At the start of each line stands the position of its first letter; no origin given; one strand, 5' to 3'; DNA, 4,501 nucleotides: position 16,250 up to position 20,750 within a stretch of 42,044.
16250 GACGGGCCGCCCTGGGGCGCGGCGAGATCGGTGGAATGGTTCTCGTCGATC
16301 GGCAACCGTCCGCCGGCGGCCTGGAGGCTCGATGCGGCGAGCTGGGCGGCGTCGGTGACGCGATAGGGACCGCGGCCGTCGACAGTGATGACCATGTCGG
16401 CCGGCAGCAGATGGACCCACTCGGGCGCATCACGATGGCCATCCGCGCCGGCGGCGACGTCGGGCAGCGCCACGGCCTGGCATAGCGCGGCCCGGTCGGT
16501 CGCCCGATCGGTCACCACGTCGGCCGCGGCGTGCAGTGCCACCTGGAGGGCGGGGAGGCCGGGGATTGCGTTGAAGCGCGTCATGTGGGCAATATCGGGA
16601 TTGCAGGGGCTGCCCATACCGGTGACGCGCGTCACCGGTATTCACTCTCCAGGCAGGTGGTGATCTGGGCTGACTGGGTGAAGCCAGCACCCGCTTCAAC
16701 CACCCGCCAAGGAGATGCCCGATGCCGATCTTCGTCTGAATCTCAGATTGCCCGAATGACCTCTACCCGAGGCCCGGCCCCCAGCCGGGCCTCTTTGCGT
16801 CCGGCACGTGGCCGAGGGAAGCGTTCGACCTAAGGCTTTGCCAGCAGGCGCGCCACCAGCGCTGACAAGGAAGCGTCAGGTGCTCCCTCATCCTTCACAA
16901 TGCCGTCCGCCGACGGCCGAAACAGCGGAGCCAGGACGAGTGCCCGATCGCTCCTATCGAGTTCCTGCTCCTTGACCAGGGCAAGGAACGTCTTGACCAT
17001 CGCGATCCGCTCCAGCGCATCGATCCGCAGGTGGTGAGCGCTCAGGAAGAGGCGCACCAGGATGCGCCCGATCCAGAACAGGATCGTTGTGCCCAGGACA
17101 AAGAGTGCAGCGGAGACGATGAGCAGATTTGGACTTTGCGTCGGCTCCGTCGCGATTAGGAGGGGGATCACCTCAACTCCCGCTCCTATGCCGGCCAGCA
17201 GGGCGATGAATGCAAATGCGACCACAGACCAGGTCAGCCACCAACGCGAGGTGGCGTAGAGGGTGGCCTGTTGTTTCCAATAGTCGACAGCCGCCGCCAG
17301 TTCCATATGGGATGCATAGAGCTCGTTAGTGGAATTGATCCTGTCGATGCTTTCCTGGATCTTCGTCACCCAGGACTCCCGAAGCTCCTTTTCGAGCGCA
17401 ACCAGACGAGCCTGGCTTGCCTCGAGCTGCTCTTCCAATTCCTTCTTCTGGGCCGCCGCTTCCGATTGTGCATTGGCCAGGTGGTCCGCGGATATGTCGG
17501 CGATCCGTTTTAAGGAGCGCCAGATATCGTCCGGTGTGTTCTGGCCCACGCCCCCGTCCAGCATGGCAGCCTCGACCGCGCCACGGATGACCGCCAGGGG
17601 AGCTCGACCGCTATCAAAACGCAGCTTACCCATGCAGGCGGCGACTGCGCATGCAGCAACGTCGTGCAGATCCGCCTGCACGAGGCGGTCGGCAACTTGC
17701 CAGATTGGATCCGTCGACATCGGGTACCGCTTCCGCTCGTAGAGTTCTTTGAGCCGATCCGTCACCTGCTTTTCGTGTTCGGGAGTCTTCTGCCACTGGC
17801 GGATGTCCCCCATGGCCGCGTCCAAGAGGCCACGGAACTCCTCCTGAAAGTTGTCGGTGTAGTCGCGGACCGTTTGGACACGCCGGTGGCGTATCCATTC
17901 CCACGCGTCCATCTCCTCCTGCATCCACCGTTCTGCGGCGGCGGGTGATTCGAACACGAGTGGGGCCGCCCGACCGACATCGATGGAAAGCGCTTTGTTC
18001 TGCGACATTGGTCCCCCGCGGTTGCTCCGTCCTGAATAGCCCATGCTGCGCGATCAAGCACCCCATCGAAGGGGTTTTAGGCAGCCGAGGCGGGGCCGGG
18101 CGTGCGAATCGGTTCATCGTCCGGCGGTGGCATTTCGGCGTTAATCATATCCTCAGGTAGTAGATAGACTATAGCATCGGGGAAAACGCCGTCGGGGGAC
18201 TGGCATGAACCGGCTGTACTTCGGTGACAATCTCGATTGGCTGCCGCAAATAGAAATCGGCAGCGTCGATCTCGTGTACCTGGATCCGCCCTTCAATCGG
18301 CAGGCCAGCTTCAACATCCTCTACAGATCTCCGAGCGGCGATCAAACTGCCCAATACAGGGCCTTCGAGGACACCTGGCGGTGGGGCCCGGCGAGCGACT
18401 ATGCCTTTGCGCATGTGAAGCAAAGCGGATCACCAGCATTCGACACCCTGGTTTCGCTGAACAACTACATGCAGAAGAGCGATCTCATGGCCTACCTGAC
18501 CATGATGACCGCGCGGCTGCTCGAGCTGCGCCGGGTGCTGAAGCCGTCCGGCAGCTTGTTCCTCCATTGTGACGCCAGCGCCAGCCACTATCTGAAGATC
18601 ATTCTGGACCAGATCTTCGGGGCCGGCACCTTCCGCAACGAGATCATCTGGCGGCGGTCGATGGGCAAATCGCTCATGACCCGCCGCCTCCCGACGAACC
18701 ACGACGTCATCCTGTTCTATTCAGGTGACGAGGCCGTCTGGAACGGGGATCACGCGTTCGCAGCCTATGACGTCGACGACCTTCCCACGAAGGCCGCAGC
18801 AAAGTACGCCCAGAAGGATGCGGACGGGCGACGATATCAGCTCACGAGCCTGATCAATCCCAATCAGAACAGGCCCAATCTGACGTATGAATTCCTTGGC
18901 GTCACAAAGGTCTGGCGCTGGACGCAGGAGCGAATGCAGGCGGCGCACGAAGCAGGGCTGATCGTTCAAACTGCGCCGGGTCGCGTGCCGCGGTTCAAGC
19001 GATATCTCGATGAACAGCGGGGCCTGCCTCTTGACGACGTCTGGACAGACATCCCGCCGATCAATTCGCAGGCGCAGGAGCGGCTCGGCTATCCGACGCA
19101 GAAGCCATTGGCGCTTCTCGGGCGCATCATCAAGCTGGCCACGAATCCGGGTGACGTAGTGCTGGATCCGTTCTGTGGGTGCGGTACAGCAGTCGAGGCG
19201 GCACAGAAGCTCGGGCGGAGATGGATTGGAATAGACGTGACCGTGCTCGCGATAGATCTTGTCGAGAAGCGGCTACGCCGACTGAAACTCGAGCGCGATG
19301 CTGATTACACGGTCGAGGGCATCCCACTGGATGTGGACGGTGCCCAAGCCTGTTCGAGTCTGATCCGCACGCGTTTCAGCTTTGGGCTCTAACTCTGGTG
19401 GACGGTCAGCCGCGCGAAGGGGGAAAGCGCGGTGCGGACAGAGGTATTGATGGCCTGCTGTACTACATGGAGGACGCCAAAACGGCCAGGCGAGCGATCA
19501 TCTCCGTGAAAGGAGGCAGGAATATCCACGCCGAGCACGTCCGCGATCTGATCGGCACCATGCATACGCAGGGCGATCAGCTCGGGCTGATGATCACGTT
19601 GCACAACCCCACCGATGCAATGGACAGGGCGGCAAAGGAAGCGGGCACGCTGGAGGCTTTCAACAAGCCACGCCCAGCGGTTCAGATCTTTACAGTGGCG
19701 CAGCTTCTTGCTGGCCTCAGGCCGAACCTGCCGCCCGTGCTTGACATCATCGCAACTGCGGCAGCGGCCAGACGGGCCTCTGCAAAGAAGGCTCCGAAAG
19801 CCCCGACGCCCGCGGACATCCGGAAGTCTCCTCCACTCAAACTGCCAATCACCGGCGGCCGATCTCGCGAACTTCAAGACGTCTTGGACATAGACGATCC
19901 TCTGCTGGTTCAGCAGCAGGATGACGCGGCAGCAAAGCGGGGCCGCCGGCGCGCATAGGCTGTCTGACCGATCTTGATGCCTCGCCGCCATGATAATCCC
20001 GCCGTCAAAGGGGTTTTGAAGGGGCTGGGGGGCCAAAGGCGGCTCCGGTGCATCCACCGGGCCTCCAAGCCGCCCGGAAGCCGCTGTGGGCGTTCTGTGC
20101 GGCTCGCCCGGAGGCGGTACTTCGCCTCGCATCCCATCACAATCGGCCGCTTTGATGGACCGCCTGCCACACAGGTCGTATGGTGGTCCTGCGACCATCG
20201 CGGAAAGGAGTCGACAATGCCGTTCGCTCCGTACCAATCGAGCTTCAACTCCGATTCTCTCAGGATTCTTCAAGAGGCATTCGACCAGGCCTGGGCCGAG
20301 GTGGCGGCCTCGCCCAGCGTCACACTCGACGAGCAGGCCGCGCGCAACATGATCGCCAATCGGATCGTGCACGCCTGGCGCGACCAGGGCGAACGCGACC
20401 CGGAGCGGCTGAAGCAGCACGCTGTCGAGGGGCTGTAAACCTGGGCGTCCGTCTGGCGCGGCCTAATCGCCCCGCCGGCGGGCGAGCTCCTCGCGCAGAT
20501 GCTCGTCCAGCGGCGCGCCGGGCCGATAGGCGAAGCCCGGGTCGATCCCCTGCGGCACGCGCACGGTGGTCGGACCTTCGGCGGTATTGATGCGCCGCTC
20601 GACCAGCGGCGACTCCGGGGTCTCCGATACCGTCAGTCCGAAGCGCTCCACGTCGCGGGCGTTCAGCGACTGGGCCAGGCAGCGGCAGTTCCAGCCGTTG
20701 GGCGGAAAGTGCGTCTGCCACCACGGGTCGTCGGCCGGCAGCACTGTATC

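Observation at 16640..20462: AT-richer accessory island inserted between Mu F and the protease/scaffold gene: candidate prophage defence or exclusion cassette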

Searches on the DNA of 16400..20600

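Call 84: search_rna_families(source=window, start=16400, end=20600, threshold=evalue, max_evalue=1)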
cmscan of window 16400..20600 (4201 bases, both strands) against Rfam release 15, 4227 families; matches with E-value up to 1: 1.
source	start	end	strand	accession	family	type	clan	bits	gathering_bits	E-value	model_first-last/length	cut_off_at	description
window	20033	20127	-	RF02241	Xoo2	Gene; sRNA;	-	22.6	45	0.3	1-78/78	no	Xanthomonadaceae sRNA Xoo2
